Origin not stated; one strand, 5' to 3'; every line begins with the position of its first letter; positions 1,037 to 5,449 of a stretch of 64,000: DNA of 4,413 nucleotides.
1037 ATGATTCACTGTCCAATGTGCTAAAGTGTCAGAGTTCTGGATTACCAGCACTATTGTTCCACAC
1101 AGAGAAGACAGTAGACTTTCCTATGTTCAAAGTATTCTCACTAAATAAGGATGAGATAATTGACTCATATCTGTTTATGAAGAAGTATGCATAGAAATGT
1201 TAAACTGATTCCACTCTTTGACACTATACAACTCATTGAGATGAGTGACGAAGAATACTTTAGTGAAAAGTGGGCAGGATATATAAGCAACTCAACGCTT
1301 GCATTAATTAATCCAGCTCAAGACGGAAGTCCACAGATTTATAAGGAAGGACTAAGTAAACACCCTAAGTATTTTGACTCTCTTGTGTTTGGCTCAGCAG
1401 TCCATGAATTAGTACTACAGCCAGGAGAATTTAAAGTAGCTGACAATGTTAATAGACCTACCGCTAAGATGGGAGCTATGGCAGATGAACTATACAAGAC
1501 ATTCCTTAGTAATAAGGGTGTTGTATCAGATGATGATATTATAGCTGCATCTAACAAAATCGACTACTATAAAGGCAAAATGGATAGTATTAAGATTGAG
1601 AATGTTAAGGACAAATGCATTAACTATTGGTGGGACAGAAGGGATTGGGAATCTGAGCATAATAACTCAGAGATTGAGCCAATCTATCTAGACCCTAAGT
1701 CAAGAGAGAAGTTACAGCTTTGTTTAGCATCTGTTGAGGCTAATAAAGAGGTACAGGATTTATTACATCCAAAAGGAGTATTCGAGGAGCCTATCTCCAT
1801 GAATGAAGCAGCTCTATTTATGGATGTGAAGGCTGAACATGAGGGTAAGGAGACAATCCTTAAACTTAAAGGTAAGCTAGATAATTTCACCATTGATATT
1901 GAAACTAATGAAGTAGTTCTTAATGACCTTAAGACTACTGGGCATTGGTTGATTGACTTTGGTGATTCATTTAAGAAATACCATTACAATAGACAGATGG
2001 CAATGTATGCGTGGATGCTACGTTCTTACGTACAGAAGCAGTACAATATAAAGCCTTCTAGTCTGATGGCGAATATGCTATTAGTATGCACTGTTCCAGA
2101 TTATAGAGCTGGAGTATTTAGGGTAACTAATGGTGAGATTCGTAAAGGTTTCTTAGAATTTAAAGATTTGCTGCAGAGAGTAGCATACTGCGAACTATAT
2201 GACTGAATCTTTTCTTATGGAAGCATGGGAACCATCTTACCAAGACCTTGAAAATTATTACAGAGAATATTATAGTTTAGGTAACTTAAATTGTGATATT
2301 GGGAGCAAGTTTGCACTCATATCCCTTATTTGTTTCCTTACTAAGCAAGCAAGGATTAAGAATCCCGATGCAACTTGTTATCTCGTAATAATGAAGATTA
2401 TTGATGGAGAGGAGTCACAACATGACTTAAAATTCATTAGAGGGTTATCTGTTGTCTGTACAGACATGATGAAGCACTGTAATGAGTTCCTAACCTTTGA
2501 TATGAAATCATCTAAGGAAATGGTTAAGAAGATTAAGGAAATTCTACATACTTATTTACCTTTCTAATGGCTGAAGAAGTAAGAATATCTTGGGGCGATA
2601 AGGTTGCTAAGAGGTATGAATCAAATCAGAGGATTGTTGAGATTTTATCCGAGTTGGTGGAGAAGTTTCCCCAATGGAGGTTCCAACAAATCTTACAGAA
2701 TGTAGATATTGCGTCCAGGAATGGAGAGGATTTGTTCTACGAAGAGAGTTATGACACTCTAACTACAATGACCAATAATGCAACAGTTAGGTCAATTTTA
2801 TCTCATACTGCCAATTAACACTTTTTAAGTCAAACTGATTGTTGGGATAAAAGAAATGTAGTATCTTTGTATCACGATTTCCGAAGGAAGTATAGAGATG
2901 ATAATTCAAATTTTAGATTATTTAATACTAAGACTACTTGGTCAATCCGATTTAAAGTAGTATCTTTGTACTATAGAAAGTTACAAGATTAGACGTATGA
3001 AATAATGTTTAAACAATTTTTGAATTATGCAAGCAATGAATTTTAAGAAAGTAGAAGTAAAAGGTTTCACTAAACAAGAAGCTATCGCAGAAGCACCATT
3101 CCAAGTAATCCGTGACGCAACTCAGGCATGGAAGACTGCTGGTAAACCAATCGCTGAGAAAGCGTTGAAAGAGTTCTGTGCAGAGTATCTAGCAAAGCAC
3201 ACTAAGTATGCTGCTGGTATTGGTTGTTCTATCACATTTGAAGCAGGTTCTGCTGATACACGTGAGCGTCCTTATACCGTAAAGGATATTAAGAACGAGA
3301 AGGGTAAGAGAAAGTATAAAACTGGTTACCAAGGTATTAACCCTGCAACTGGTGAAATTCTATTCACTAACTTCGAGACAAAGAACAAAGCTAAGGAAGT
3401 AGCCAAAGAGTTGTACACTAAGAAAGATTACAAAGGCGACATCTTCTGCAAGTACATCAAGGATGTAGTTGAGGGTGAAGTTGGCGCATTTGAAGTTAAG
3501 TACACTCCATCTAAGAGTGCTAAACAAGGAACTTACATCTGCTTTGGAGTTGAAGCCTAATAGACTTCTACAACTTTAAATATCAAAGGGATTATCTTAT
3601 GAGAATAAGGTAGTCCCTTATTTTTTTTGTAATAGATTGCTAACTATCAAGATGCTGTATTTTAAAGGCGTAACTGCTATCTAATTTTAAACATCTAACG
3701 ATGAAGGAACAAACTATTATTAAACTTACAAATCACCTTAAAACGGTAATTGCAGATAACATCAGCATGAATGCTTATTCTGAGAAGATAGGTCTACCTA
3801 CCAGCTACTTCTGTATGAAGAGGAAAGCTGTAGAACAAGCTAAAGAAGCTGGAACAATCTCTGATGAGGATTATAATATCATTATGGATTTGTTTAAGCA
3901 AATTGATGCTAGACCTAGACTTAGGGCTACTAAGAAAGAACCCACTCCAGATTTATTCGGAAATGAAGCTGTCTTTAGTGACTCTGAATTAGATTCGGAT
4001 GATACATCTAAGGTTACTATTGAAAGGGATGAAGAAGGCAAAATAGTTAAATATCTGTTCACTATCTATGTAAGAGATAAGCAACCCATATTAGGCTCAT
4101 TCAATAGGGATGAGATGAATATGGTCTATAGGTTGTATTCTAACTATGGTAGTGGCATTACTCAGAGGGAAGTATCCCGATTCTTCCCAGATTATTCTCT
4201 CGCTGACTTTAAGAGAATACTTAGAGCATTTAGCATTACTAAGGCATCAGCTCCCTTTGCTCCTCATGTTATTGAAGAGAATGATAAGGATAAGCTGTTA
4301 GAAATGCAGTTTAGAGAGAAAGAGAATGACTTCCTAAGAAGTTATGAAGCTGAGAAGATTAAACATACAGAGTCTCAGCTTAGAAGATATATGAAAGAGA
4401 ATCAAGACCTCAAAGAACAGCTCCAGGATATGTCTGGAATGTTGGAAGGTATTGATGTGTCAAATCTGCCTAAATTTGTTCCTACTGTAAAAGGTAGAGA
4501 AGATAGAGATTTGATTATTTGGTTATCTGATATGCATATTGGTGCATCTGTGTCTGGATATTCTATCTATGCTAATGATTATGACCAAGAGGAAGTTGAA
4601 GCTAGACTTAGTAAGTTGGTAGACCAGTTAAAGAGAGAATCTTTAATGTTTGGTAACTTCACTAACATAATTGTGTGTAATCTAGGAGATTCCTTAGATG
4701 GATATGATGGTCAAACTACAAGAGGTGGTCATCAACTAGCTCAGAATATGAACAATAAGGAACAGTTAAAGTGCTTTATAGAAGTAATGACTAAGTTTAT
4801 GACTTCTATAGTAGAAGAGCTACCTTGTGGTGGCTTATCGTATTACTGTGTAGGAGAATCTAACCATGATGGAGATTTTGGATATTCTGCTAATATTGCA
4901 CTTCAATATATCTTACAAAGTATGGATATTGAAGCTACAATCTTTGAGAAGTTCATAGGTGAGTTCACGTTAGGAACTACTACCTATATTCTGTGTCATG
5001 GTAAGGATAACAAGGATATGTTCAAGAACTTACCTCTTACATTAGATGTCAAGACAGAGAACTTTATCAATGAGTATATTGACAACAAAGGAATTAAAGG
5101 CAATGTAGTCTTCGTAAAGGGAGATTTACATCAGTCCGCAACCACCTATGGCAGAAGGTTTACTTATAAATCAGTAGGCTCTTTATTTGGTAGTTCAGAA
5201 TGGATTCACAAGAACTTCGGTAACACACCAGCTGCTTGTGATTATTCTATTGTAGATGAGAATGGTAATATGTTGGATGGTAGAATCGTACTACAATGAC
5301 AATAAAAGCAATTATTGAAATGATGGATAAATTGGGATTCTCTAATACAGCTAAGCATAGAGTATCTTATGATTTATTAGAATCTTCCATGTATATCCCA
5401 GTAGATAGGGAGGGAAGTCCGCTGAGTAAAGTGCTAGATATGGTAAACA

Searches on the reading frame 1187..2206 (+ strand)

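Call 18: search_protein_families(library=phrogs, proteins=[window:1187-2206:+], max_evalue=0.00001)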
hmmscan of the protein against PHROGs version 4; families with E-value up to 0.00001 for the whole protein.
window:1187-2206:+ (339 aa): 2 families
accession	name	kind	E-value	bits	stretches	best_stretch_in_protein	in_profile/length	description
phrog_412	-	DNA, RNA and nucleotide metabolism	4.4e-25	89.8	1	18-335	143-384/440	exonuclease VIII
phrog_1218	-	DNA, RNA and nucleotide metabolism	6.2e-07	30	0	220-298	135-206/364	exonuclease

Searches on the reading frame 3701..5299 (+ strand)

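Call 18: search_protein_families(library=phrogs, proteins=[window:3701-5299:+], max_evalue=0.00001)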
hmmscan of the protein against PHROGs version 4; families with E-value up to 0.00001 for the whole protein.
window:3701-5299:+ (532 aa): 3 families
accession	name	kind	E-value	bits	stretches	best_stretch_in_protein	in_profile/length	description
phrog_22398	-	unknown function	1.1e-30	107.8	1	211-507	107-407/433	-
phrog_284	-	DNA, RNA and nucleotide metabolism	2.3e-20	73.9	1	192-522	43-384/398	exonuclease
phrog_704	-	DNA, RNA and nucleotide metabolism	3.2e-10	40.7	1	216-438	79-301/390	DNA repair exonuclease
